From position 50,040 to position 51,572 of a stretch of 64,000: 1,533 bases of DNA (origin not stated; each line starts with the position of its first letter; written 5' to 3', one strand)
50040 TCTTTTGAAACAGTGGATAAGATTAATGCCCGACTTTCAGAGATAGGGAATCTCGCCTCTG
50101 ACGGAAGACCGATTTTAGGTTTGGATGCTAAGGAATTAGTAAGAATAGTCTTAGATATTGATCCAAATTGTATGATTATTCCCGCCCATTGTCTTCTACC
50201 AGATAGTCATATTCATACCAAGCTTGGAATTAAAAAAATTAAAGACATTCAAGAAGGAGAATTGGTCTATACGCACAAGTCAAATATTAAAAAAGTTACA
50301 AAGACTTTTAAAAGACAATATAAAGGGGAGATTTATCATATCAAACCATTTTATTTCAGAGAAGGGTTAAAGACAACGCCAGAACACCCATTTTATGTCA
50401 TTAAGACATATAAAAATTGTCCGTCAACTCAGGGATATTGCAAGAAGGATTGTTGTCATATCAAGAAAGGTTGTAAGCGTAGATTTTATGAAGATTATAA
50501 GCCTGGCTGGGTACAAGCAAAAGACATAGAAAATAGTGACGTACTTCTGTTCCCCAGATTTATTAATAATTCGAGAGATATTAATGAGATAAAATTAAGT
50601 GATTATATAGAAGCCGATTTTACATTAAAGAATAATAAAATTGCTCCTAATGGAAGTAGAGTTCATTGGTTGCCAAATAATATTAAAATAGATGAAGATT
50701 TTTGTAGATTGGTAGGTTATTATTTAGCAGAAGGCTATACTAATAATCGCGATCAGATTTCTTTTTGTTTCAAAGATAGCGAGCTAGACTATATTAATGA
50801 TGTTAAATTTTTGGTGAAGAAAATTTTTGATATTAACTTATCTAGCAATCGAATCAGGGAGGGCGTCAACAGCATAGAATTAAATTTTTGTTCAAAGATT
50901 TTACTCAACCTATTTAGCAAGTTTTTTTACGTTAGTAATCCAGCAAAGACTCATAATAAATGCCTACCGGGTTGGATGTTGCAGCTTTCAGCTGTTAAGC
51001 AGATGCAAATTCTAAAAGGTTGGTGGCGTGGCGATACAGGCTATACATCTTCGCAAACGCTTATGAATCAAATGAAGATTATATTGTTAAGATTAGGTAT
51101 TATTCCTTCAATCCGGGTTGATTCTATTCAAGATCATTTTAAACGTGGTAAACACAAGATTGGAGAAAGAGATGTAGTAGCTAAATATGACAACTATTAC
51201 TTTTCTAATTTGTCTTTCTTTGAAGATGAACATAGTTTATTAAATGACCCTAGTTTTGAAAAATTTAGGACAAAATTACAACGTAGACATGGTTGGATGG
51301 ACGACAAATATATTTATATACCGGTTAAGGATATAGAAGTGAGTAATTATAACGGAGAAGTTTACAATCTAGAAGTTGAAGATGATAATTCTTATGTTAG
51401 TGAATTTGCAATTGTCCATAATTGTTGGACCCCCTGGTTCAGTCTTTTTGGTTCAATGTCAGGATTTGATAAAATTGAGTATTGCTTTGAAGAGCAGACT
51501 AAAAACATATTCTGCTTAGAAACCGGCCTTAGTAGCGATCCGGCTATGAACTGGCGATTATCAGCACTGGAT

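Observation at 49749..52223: Bacterial endonuclease Q-like gene carrying a large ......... intein right after its PHP-fold metal-ligand histidine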

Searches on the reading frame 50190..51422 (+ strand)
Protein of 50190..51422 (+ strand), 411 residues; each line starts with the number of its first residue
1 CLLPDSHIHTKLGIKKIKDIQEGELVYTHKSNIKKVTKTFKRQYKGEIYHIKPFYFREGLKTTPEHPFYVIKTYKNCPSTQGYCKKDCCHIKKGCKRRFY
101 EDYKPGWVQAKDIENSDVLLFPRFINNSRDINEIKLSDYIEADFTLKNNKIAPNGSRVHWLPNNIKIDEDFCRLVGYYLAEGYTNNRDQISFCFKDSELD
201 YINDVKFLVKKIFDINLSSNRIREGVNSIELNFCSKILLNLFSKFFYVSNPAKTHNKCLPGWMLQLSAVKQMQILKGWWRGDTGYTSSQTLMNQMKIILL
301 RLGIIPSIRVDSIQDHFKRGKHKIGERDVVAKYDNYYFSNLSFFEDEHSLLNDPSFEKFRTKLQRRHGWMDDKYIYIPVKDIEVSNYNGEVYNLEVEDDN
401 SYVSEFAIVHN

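Call 5: search_protein_families(library=ncbifam, proteins=[window:50190-51422:+], max_evalue=1)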
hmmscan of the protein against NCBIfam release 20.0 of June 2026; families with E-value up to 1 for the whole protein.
seq(411 aa): 9 families
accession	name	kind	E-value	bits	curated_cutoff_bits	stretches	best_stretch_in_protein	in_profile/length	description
NF045703.1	rSAM_Tes_intein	exception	1.8e-15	55.9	1700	2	147-404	348-602/1040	tetraether lipid synthase Tes, intein-containing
TIGR00375.1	TIGR00375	hypoth_equivalog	2.7e-11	43.5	326.6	1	270-410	2-134/374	TIGR00375 family protein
NF011303.0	PRK14715.1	equivalog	5e-08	30.5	1585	1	166-288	1116-1231/1627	DNA-directed DNA polymerase II large subunit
NF011491.0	PRK14898.1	equivalog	8.9e-08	30.6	783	1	108-284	182-350/860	DNA-directed RNA polymerase subunit A''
NF011418.0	PRK14845.1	equivalog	8.5e-06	23.8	756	3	105-314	116-283/1049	translation initiation factor IF-2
TIGR01445.1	intein_Nterm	domain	0.00027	21.9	24.5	1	1-70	1-83/83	intein N-terminal splicing region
TIGR01443.1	intein_Cterm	domain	0.003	17.8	15.6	1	390-411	1-23/24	intein C-terminal splicing region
NF002046.0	PRK00872.1-2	equivalog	0.026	14.7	184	1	10-58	8-57/95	hypothetical protein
NF007955.0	PRK10674.1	equivalog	0.11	11.3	506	1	237-296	276-335/472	deoxyribodipyrimidine photo-lyase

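Call 11: find_homologous_proteins(query=window:50190-51422:+, max_evalue=0.001)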
Query seq(411 aa) (411 aa): 139 proteins with E <= 0.001 among 3321 candidates; the best 120 are listed.
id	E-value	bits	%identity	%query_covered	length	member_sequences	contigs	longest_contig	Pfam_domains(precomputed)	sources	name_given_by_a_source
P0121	1.7e-146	507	56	100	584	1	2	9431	PF07591.16,PF14528.12,PF14890.12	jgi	-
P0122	2.3e-146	506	54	100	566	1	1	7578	PF14528.12,PF14890.12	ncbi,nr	ncbi:MAG: hypothetical protein NTV62_03795, partial [Candidatus Gribaldobacteria bacterium]|nr:hypot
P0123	7.3e-141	488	55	100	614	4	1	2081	PF14528.12,PF14890.12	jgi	jgi:PHP family Zn ribbon phosphoesterase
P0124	3.6e-139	482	53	97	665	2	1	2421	PF27218.1,PF14890.12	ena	-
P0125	2.2e-129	450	53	96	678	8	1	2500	PF27218.1,PF14528.12,PF14890.12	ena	-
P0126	6.3e-126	439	49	100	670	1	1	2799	PF14528.12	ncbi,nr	ncbi:MAG: hypothetical protein HY426_04825, partial [Candidatus Levybacteria bacterium]|nr:hypotheti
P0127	2.5e-117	411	47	100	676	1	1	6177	PF14890.12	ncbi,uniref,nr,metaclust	ncbi:MAG: hypothetical protein UY16_C0075G0005 [Candidatus Gottesmanbacteria bacterium GW2011_GWA2_4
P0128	2.2e-116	407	47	100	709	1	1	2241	PF27218.1,PF14528.12,PF14890.12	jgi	jgi:uncharacterized protein (TIGR00375 family)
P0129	3.9e-115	403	52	89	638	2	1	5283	PF27218.1,PF14528.12,PF14890.12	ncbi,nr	ncbi:MAG: hypothetical protein FJZ05_01730, partial [Candidatus Nealsonbacteria bacterium]|nr:hypoth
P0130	1.7e-112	395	48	100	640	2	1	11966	PF14890.12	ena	-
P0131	5.6e-112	393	48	100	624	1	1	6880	PF14528.12,PF14890.12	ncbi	-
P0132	1.2e-111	392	45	100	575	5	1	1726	PF14528.12,PF14890.12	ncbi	ncbi:MAG: LAGLIDADG family homing endonuclease, partial [Patescibacteria group bacterium]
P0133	3.3e-111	390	49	100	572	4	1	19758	PF14528.12,PF14890.12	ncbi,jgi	-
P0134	4.2e-111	390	47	100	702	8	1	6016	PF27218.1,PF14528.12,PF14890.12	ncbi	ncbi:hypothetical protein COX97_04395, partial [Candidatus Pacearchaeota archaeon CG_4_10_14_0_2_um_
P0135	1.5e-110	388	44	100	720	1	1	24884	PF14890.12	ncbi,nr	ncbi:hypothetical protein HY947_05765 [Candidatus Gottesmanbacteria bacterium]|nr:hypothetical prote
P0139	2.7e-103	364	47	100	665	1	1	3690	PF27218.1,PF14890.12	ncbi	-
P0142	1.1e-95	339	43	100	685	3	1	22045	PF27218.1,PF14528.12,PF14890.12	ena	-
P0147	7.8e-81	290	59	58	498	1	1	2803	PF27218.1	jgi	jgi:uncharacterized protein (TIGR00375 family)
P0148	3.4e-79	285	52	58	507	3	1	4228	PF27218.1,PF14528.12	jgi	-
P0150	1.3e-74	270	57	55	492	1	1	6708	PF27218.1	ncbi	ncbi:hypothetical protein D4Q80_04590, partial [bacterium]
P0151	3.3e-74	268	50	63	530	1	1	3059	PF27218.1,PF14528.12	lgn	-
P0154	2.0e-67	246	51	57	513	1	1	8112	PF27218.1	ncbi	-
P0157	2.5e-59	219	67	36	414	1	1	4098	PF27218.1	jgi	jgi:uncharacterized protein (TIGR00375 family)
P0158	5.9e-57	212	50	50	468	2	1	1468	PF27218.1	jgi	jgi:uncharacterized protein (TIGR00375 family)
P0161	1.5e-47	181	59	36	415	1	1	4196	PF27218.1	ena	-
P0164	9.2e-45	171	56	36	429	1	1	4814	PF27218.1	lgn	-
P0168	7.0e-44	169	60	32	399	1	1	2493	PF27218.1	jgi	jgi:uncharacterized protein (TIGR00375 family)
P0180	4.8e-36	143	50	36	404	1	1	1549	PF27218.1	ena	-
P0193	2.8e-32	130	58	29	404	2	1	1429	PF27218.1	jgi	jgi:uncharacterized protein (TIGR00375 family)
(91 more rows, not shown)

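Call 29: find_related_loci(query=A2, collection=genome_contigs, flank=3000)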
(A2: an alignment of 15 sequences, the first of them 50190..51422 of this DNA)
Query A2 (411 aa) in genome_contigs; peptide patterns used: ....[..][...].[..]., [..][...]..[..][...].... (x = any residue, [..] = any of these).
242 stretches matched a pattern; 188 encode a relative of the query (tblastn E <= 1e-3); the best 80 are kept; 80 distinct loci.
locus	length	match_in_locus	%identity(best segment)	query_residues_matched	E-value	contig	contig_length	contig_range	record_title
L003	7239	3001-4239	56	1-411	5e-156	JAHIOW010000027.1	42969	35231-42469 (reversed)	MAG: Candidatus Omnitrophota bacterium isolate KR13_S3.mb.28 KR13_S3.mb.28_k141_210722, whole genome shotgun sequence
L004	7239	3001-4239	55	1-411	1e-155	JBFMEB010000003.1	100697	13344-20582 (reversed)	MAG: Candidatus Omnitrophota bacterium isolate MAG234 MAG234_3, whole genome shotgun sequence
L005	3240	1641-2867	56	1-411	1e-162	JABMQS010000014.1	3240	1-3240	MAG: Candidatus Omnitrophota bacterium isolate bin.126 k141_605047, whole genome shotgun sequence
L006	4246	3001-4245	54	1-409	2e-150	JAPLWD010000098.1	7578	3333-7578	MAG: Candidatus Gribaldobacteria bacterium isolate LacPavin_0419_WC90_MAG_37_6 LacPavin_0419_WC90_scaffold_360844, whole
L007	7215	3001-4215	56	1-411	2e-147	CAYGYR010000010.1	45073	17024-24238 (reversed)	MAG TPA_asm: uncultured Methanosarcinales archaeon isolate ERP119294_co1_430 genome assembly, contig: NODE_841_length_45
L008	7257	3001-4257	55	1-411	3e-146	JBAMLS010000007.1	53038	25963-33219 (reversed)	MAG: Candidatus Paceibacterales bacterium isolate MAG11 ExploCarb_3808S_S2_174_length_53038_cov_5, whole genome shotgun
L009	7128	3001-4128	54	1-411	6e-146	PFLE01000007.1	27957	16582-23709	MAG: Candidatus Shapirobacteria bacterium CG_4_10_14_0_8_um_filter_39_15 CG_4_10_14_0.8_um_filter_scaffold_811_c, whole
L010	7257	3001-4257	55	1-411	6e-145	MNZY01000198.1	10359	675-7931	MAG: Candidatus Altarchaeum sp. CG2_30_32_3053 cg_3.0_sub100_scaffold_170_c, whole genome shotgun sequence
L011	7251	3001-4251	54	1-411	8e-142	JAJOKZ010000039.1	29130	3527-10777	MAG: Candidatus Paceibacterota bacterium isolate MAG-494 c_000000000019, whole genome shotgun sequence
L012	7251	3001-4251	54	1-411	2e-138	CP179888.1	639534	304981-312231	MAG: Candidatus Nealsonbacteria bacterium isolate ER9H13parc1 chromosome, complete genome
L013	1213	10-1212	51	1-405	8e-146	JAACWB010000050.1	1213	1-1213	MAG: archaeon isolate CG_2015-01t_29_47 CG_2015-01t_curated_scaffold_78630, whole genome shotgun sequence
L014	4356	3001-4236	50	1-411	9e-132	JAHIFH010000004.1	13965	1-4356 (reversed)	MAG: Patescibacteria group bacterium isolate KR11_0.1_MetaG.mb.78 KR11_0.1_MetaG.mb.78_k141_101816, whole genome shotgun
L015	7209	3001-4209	50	1-411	1e-130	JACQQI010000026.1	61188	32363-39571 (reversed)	MAG: Candidatus Nealsonbacteria bacterium isolate NC_groundwater_1329_Ag_S-0.2um_51_38 S_p2_S4_coassembly_k141_3904492,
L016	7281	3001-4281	47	1-411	6e-129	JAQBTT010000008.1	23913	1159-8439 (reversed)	MAG: bacterium isolate casp150-mb.125 NODE_5615_length_23913_cov_0.090325, whole genome shotgun sequence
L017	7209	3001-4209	49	1-411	2e-134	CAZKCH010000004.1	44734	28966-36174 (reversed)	MAG TPA_asm: uncultured Candidatus Saccharibacteria bacterium isolate binchicken_co220_105 genome assembly, contig: NODE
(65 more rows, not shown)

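Call 30: predict_structure(alignment_id=A1)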
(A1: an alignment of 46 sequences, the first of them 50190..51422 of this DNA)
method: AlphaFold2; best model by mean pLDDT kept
length: 411 residues; sequences in the alignment: 46
mean_pLDDT: 92.9   pTM: 0.92
mean pLDDT of the five models: 92.9, 92.9, 92.7, 92.0, 92.0
residues with pLDDT >= 90: 325; 70-90: 81; 50-70: 5; < 50: 0
segments of 3 or more residues with pLDDT < 50: none
pLDDT, mean of each block of 10 residues (from residue 1): 97 96 98 97 98 94 98 82 78 83 95 96 91 95 93 88 98 98 92 95 98 91 86 94 91 92 96 98 96 97 95 90 82 93 94 93 74 95 98 98 97 92
secondary structure, 60 per line:
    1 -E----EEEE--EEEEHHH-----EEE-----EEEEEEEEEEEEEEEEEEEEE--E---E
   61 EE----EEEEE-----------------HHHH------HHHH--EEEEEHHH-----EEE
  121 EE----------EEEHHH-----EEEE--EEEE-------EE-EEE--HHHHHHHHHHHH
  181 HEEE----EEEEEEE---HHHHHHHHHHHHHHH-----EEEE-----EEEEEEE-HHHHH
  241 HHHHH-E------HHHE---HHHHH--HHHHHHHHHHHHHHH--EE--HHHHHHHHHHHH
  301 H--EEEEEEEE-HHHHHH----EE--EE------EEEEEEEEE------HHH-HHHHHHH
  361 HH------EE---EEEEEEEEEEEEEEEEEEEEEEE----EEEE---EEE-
elements in order: E7-10 E13-16 E25-27 E33-53 E60-62 E67-71 H89-92 H99-102 E105-109 E118-122 E133-135 E144-147 E150-153 E164-166 H169-181 E182-184 E189-195 H199-213 E219-222 E228-234 H236-245 H261-265 H268-282 H289-301 E304-311 H313-318 E335-343 H354-362 E374-396 E401-404 E408-410

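Call 35: fold_search(model_id=the predicted structure, library=pdb)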
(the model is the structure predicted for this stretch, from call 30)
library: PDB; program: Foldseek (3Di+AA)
matches with E <= 10: 555; with E <= 0.001: 23
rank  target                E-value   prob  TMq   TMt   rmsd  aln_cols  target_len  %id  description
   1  7qsu                  1.6e-19  1.00  0.63  0.70   5.8       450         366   16  Crystal structure of homing endonuclease-associated TliVMA intein (C1A, d333-339) (released 2022-03-30)
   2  2cw7                  6.4e-18  1.00  0.57  0.45  14.1       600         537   14  Crystal structure of intein homing endonuclease II (released 2006-04-18)
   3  7qss                  1.6e-17  1.00  0.60  0.57   9.1       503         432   16  Crystal structure of homing endonuclease-associated TliVMA intein (C1A) (released 2022-03-30)
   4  7qst                  3.2e-17  1.00  0.54  0.60   8.5       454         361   17  Crystal structure of homing endonuclease-associated PhoVMA intein (C1A) (released 2022-03-30)
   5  1vde_A                2.3e-14  1.00  0.52  0.51   9.2       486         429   13  PI-SCEI, A HOMING ENDONUCLEASE WITH PROTEIN SPLICING ACTIVITY (released 1998-04-08)
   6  1vde_B                4.1e-14  1.00  0.50  0.48   9.4       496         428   12  PI-SCEI, A HOMING ENDONUCLEASE WITH PROTEIN SPLICING ACTIVITY (released 1998-04-08)
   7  1ef0_A                9.5e-14  1.00  0.51  0.50   8.9       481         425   11  CRYSTAL STRUCTURE OF PI-SCEI MINIPRECURSOR (released 2000-06-07)
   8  1jva_B                1.2e-12  1.00  0.50  0.48   9.3       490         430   11  CRYSTAL STRUCTURE OF THE VMA1-DERIVED ENDONUCLEASE BEARING THE N AND C EXTEIN PROPEPTIDES (released 2002-08-29)
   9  1lws_A                1.4e-12  1.00  0.52  0.50   8.6       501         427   12  Crystal structure of the intein homing endonuclease PI-SceI bound to its recognition sequence (released 2002-09-27)
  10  1um2_B                2.3e-12  1.00  0.52  0.52   8.9       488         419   12  Crystal Structure of the Vma1-Derived Endonuclease with the Ligated Extein Segment (released 2004-09-22)
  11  1jva_A                6.4e-12  1.00  0.50  0.49   9.2       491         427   12  CRYSTAL STRUCTURE OF THE VMA1-DERIVED ENDONUCLEASE BEARING THE N AND C EXTEIN PROPEPTIDES (released 2002-08-29)
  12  1dfa                  1.1e-11  1.00  0.51  0.51   9.7       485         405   12  CRYSTAL STRUCTURE OF PI-SCEI IN C2 SPACE GROUP (released 1999-12-08)
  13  1lwt_A                1.3e-11  1.00  0.53  0.49   8.6       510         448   11  Crystal structure of the intein homing endonuclease PI-SceI bound to its substrate DNA (Ca2+ free) (released 2002-09-27)
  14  1um2_A                4.6e-11  1.00  0.51  0.50   8.8       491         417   11  Crystal Structure of the Vma1-Derived Endonuclease with the Ligated Extein Segment (released 2004-09-22)
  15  1dq3                  2.1e-10  1.00  0.54  0.50   6.8       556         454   12  CRYSTAL STRUCTURE OF AN ARCHAEAL INTEIN-ENCODED HOMING ENDONUCLEASE PI-PFUI (released 2000-07-05)
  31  1at0                  4.2e-03  1.00  0.20  0.53   2.7       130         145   16  17-kDA fragment of hedgehog C-terminal autoprocessing domain (released 1997-11-12)
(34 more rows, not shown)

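Call 67: search_solved_structures(query=A2, max_evalue=0.01, show_alignments=2)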
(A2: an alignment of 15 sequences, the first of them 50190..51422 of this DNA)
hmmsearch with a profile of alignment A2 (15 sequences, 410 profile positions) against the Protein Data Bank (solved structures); distinct sequences matched with E-value up to 0.01: 5.
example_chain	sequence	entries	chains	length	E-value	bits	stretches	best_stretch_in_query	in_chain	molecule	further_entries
2cw7_A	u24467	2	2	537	7.3e-16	61.5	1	159-293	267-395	Endonuclease PI-PkoII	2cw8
2jmz_A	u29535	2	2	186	1.4e-05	27.6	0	373-403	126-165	Hypothetical protein MJ0781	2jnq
7qsu_A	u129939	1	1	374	5.1e-05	25.8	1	151-278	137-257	V-ATPase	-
7qss_A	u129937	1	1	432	7.1e-05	25.3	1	151-277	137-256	V-type ATP synthase alpha chain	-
2lwy_A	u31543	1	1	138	0.0044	19.4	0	3-70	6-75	BACTERIAL INTEIN-LIKE DOMAIN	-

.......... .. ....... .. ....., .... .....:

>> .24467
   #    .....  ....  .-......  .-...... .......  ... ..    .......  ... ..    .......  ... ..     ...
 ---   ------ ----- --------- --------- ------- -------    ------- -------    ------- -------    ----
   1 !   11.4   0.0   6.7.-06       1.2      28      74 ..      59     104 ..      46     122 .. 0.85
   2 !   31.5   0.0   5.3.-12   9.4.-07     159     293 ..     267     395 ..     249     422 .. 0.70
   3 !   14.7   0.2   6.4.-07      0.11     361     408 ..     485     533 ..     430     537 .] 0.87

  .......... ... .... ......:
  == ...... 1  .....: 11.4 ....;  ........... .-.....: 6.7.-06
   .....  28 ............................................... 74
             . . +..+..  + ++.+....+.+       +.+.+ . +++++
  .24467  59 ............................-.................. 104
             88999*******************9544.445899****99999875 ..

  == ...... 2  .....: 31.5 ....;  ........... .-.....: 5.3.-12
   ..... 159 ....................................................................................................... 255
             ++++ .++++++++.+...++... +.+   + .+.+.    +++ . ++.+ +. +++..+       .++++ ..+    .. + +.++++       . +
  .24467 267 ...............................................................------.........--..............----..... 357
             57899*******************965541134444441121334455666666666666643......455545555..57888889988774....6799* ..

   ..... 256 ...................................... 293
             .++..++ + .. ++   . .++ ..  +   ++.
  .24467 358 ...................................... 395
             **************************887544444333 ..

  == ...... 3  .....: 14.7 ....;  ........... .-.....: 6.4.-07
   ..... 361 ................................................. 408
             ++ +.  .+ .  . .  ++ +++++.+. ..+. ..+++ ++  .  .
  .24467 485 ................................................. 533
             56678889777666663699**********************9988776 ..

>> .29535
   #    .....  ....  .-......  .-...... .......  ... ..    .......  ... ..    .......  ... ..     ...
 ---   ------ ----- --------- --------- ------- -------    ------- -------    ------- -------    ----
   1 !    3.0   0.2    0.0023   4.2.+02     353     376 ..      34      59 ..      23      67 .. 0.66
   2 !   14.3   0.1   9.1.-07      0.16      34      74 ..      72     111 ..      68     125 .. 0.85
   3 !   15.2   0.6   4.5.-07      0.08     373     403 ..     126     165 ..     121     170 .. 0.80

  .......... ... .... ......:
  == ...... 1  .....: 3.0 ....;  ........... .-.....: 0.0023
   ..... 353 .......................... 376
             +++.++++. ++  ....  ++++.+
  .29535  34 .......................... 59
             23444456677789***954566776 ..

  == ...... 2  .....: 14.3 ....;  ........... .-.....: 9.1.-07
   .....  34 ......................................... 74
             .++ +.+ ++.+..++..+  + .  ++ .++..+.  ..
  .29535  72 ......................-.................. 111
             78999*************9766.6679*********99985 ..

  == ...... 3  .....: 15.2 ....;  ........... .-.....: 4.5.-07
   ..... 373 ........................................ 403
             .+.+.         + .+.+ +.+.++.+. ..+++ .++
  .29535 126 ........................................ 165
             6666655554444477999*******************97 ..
